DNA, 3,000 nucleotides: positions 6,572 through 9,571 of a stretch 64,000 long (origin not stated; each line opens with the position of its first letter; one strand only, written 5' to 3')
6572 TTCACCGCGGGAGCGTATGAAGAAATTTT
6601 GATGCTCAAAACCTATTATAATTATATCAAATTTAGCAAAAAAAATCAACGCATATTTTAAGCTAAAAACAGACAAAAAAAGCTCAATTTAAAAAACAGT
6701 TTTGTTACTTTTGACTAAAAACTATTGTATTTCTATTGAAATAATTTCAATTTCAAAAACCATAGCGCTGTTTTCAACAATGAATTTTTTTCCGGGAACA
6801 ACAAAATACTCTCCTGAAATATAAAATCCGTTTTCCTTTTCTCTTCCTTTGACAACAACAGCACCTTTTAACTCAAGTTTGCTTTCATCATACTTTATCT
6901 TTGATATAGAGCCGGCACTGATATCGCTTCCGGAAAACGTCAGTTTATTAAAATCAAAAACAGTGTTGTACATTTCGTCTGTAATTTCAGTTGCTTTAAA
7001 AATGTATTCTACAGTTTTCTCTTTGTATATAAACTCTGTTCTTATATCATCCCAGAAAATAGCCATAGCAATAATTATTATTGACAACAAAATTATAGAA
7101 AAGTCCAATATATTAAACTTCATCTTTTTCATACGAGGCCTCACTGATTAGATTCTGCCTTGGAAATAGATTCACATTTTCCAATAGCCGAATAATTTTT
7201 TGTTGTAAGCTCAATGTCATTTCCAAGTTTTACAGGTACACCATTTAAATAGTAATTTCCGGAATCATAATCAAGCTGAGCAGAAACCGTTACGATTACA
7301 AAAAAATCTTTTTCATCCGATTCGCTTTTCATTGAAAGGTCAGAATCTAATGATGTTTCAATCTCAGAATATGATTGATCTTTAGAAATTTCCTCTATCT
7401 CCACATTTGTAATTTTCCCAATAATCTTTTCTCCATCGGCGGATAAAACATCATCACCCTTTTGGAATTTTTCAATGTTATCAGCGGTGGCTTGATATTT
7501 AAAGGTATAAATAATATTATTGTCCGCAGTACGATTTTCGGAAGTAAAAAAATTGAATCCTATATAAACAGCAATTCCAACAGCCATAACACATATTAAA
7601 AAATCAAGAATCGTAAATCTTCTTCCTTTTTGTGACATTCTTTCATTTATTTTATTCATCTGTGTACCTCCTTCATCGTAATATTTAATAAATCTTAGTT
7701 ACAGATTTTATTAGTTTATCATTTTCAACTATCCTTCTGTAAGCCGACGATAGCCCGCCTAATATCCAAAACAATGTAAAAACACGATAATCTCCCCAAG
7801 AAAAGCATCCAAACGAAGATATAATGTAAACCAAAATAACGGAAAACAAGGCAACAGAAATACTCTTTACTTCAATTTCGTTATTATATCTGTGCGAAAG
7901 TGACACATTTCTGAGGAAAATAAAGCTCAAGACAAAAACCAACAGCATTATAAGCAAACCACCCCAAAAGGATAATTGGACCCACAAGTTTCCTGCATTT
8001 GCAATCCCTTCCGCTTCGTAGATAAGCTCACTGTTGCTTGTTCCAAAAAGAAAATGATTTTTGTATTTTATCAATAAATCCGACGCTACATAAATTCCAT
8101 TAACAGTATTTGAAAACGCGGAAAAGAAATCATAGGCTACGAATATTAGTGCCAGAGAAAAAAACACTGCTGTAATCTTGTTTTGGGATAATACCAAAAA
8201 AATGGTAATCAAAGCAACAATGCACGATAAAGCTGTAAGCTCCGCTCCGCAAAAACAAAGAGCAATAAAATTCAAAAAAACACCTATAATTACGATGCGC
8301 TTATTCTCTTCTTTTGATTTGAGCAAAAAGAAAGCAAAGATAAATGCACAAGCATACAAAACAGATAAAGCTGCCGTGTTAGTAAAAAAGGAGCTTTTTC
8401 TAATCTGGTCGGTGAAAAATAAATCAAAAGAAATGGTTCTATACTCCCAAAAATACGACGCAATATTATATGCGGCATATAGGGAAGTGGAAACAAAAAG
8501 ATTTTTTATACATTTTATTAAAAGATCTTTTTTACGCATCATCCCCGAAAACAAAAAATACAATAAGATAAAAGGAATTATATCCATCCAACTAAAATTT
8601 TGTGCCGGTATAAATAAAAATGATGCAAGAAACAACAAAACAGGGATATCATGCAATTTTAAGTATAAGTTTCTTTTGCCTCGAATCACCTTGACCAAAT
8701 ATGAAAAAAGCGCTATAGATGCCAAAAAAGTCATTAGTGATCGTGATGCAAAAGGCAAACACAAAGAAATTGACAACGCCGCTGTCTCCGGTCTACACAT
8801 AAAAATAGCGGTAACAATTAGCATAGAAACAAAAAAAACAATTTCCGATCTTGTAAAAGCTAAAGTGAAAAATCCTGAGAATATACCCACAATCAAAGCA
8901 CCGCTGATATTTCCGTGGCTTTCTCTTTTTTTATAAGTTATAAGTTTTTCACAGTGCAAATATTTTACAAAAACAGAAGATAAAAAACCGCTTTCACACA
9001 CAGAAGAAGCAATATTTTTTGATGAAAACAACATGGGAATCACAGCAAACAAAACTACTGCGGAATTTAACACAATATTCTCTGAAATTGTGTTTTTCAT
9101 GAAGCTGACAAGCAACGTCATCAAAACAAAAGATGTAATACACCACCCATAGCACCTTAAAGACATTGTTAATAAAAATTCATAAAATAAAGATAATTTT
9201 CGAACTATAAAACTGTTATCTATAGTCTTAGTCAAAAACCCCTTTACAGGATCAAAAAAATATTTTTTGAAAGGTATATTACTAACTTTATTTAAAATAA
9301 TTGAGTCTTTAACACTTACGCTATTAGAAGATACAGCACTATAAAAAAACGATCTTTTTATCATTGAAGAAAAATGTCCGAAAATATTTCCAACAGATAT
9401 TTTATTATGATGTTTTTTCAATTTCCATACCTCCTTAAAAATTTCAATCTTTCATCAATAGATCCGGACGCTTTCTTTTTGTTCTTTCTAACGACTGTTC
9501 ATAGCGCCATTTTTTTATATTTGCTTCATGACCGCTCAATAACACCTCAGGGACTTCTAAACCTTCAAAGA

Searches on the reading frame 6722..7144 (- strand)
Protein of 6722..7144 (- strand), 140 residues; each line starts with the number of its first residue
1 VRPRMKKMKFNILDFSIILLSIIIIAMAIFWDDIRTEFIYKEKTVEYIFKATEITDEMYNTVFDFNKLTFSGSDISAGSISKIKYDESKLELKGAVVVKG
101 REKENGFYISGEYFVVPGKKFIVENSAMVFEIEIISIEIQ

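Call 68: search_protein_families(library=pfam, proteins=[window:6722-7144:-], max_evalue=0.01)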
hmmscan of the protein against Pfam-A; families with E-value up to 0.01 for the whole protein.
window:6722-7144:- (140 aa): 1 family
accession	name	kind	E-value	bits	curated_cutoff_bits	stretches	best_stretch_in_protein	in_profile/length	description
PF14221.11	DUF4330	-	0.00027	21.6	27.6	1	9-82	13-91/167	Domain of unknown function (DUF4330)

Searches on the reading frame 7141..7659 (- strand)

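Call 68: search_protein_families(library=pfam, proteins=[window:7141-7659:-], max_evalue=0.01)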
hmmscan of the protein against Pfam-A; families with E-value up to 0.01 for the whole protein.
window:7141-7659:- (172 aa): 1 family
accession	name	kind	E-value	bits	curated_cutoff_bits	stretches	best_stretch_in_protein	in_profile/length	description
PF14221.11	DUF4330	-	5.6e-12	46.5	27.6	1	10-165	6-166/167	Domain of unknown function (DUF4330)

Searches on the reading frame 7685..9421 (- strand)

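Call 68: search_protein_families(library=pfam, proteins=[window:7685-9421:-], max_evalue=0.01)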
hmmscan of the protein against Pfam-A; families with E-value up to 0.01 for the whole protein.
window:7685-9421:- (578 aa): 1 family
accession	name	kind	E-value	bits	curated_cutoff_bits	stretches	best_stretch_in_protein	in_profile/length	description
PF17248.7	DUF5317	-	0.00045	20.7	25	1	335-392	20-77/151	Family of unknown function (DUF5317)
